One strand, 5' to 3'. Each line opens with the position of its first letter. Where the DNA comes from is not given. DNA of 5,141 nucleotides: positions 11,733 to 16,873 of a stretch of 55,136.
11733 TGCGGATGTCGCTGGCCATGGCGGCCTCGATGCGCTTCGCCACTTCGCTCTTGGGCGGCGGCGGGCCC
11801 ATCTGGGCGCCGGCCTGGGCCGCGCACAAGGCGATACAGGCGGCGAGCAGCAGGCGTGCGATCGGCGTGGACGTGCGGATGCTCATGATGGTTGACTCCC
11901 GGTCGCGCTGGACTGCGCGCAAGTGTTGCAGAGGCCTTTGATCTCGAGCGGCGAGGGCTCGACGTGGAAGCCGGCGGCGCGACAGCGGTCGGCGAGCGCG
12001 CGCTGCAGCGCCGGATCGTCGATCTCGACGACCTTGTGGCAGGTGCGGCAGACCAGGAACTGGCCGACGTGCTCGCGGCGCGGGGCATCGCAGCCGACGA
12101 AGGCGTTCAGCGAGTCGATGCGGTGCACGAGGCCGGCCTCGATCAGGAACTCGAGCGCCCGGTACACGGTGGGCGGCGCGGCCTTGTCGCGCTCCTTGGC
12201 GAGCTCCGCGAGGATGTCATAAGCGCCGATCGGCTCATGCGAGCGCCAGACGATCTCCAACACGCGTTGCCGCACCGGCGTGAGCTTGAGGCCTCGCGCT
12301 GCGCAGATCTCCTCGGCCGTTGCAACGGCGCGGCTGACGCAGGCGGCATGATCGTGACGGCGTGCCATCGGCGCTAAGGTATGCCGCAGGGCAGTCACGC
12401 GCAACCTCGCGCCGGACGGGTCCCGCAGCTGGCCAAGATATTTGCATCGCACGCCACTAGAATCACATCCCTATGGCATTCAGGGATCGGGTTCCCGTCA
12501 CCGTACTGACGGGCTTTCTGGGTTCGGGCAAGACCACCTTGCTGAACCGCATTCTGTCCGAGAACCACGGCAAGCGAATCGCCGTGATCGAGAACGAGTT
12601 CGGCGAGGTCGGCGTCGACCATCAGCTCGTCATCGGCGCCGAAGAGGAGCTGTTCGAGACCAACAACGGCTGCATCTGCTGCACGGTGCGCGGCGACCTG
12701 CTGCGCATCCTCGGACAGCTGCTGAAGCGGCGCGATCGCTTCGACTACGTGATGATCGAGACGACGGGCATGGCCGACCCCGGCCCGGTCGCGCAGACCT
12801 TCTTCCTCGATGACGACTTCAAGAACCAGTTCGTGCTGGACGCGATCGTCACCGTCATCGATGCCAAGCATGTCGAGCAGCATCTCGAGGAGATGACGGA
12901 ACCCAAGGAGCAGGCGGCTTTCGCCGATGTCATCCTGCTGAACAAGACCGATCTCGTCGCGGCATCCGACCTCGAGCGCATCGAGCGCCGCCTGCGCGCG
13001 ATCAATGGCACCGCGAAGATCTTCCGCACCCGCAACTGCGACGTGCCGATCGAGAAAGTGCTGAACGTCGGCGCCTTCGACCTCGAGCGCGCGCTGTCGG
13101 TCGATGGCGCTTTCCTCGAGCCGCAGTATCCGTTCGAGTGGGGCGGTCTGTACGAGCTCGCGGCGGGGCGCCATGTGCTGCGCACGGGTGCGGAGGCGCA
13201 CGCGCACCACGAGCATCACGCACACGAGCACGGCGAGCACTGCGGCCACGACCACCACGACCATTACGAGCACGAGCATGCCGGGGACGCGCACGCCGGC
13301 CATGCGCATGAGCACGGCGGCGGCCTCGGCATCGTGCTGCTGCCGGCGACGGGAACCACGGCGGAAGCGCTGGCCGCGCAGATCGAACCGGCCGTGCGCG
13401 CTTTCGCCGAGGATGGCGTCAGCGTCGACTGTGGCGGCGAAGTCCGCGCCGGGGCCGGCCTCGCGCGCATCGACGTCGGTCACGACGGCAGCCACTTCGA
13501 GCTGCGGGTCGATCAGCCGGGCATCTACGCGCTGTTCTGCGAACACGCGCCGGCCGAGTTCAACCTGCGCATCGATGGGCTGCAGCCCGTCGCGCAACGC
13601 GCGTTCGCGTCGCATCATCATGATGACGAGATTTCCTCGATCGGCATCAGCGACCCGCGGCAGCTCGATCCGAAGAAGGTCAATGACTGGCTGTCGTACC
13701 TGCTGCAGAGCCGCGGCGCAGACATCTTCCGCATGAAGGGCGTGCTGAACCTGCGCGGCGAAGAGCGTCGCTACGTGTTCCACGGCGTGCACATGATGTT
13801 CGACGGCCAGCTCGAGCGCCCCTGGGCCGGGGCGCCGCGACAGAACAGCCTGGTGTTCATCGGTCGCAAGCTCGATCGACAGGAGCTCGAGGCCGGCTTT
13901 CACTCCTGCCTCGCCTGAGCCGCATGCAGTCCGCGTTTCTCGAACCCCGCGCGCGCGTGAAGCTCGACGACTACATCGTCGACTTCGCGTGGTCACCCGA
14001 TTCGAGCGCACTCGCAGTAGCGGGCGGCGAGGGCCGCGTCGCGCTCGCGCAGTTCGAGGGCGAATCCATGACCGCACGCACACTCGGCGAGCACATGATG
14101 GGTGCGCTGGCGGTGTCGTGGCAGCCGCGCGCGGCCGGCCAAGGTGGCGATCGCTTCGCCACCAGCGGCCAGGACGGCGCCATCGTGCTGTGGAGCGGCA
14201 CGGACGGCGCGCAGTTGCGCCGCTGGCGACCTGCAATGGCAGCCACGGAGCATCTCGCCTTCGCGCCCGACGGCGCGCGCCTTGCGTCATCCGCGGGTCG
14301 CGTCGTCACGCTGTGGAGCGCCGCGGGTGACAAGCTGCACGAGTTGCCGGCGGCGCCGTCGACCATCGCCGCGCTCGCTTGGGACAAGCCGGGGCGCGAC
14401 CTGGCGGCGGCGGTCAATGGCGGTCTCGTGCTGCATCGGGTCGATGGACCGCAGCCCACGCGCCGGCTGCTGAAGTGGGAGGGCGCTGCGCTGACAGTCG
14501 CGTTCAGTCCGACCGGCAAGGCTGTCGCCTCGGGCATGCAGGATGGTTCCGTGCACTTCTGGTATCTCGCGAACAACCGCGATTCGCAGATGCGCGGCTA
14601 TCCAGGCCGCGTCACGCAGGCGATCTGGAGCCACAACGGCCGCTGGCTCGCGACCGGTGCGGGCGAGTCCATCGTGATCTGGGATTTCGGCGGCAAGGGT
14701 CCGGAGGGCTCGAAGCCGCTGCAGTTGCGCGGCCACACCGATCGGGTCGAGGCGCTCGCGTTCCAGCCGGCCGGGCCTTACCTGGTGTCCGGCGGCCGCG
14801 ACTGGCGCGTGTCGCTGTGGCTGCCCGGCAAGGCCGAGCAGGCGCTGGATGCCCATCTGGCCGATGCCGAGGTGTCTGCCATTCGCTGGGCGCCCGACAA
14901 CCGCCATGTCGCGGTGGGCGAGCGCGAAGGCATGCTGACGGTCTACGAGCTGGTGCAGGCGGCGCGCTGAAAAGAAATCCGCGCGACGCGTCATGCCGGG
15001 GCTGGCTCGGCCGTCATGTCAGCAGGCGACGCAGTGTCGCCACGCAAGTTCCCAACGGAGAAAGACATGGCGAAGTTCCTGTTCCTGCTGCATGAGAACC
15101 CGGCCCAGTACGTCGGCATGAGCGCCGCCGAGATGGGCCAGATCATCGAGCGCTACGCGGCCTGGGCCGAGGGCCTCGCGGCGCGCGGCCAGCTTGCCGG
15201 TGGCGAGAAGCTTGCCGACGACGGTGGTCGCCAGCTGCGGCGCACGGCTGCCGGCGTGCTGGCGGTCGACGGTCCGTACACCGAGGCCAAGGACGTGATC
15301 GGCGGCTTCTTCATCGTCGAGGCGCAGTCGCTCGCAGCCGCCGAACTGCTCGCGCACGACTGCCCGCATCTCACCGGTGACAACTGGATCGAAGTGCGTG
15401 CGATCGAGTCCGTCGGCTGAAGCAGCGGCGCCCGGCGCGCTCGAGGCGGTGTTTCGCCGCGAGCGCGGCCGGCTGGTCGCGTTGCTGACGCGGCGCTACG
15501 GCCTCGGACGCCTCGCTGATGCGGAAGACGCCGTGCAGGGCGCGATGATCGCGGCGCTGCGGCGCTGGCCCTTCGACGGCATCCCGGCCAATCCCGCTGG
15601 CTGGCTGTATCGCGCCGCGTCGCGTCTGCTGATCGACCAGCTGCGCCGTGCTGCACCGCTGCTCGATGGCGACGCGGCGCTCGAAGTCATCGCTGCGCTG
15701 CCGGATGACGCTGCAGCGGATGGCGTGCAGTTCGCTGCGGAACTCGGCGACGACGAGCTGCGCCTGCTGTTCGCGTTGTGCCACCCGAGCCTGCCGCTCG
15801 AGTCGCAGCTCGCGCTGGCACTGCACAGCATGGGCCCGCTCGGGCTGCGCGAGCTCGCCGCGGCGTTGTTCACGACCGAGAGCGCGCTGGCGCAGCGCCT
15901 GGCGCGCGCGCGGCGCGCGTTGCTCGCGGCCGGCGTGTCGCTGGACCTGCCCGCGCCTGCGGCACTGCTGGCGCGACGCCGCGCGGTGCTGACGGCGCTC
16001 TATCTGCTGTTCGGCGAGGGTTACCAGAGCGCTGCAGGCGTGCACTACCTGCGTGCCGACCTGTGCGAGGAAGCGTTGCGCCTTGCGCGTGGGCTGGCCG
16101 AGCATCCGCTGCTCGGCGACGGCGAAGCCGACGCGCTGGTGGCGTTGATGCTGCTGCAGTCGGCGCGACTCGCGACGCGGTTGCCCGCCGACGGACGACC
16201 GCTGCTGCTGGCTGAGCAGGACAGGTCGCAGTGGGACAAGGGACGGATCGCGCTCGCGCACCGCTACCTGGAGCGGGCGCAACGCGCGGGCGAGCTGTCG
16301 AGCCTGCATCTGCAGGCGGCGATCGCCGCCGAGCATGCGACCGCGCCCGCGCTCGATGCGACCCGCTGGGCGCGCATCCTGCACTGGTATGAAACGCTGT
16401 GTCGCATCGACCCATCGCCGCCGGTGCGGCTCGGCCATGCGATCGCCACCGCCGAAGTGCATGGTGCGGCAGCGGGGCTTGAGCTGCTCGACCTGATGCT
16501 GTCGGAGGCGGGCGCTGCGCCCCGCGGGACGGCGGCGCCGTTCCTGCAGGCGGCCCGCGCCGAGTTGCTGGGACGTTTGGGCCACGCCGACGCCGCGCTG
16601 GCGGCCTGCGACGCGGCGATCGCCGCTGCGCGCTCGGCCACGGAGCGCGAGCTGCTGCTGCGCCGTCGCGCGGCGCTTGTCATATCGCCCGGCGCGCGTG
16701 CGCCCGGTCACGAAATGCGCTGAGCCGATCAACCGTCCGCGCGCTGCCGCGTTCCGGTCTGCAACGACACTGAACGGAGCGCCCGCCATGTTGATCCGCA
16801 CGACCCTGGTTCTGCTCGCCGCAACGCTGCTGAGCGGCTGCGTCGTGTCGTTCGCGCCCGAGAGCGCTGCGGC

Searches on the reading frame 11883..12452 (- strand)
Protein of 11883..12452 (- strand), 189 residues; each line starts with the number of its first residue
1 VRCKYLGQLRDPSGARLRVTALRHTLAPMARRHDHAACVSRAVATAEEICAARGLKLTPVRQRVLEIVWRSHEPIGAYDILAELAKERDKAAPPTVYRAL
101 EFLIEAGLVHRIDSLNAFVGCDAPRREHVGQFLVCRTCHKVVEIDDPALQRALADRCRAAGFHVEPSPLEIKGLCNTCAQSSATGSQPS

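Call 99: search_protein_families(library=pfam, proteins=[window:11883-12452:-], max_evalue=0.00001)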
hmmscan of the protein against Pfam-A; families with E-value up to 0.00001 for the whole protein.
window:11883-12452:- (189 aa): 1 family
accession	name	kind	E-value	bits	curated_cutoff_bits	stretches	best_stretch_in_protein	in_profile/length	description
PF01475.25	FUR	-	1.8e-15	57.6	23.1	1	53-170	2-119/121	Ferric uptake regulator family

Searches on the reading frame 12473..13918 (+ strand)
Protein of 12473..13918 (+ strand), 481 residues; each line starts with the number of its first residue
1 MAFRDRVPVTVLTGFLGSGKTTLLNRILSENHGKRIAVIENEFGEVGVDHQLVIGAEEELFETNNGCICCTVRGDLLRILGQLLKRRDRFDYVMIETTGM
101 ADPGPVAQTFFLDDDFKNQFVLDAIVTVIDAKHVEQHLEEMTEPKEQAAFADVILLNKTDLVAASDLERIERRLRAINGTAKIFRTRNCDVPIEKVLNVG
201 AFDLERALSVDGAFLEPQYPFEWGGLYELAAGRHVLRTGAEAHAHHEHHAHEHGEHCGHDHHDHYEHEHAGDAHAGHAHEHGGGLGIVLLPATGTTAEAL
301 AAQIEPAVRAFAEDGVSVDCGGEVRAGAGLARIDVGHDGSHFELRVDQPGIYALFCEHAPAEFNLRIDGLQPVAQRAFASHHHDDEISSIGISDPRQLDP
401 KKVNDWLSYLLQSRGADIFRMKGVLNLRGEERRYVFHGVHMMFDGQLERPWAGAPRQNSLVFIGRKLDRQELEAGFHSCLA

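Call 98: search_protein_families(library=pfam, proteins=[window:12473-13918:+], max_evalue=0.00001)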
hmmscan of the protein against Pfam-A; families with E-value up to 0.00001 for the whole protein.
window:12473-13918:+ (481 aa): 2 families
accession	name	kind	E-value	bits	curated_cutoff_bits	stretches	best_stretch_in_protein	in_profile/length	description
PF02492.25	cobW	-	1.2e-60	204.6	20.7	1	8-184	1-179/180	CobW/HypB/UreG, nucleotide-binding domain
PF07683.19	CobW_C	-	3e-26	91.6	22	1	387-480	1-94/94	Cobalamin synthesis protein cobW C-terminal domain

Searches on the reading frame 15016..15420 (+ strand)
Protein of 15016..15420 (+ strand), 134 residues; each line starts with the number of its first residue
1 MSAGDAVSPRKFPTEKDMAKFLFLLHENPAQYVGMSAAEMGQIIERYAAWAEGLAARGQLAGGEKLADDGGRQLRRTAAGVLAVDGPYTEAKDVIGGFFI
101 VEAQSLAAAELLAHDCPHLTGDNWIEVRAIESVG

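Call 99: search_protein_families(library=pfam, proteins=[window:15016-15420:+], max_evalue=0.00001)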
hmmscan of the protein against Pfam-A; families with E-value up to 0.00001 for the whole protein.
window:15016-15420:+ (134 aa): 1 family
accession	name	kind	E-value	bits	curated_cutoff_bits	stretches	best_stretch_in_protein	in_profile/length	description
PF03795.20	YCII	-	1.6e-12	48.2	24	1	20-130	2-91/95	YCII-related domain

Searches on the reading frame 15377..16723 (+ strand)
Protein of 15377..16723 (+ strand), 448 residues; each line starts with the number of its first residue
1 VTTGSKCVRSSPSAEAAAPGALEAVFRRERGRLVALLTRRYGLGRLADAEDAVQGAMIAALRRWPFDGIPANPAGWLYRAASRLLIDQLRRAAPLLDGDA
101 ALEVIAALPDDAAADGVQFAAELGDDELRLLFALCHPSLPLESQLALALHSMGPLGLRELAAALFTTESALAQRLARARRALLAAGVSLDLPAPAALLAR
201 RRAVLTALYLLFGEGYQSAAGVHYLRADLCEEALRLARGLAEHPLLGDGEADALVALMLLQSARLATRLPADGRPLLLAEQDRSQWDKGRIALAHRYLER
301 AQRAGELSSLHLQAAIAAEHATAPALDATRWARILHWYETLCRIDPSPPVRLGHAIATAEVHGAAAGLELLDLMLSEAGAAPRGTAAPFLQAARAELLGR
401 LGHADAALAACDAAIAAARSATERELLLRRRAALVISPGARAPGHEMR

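Call 98: search_protein_families(library=pfam, proteins=[window:15377-16723:+], max_evalue=0.00001)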
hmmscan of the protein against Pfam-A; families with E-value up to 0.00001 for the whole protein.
window:15377-16723:+ (448 aa): 2 families
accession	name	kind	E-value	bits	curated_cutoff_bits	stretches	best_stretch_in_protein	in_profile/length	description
PF20239.3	DUF6596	-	1e-31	109.7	27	1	200-301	1-101/102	Family of unknown function (DUF6596)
PF04542.20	Sigma70_r2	-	3.6e-12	46.3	24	1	26-92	2-68/71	Sigma-70 region 2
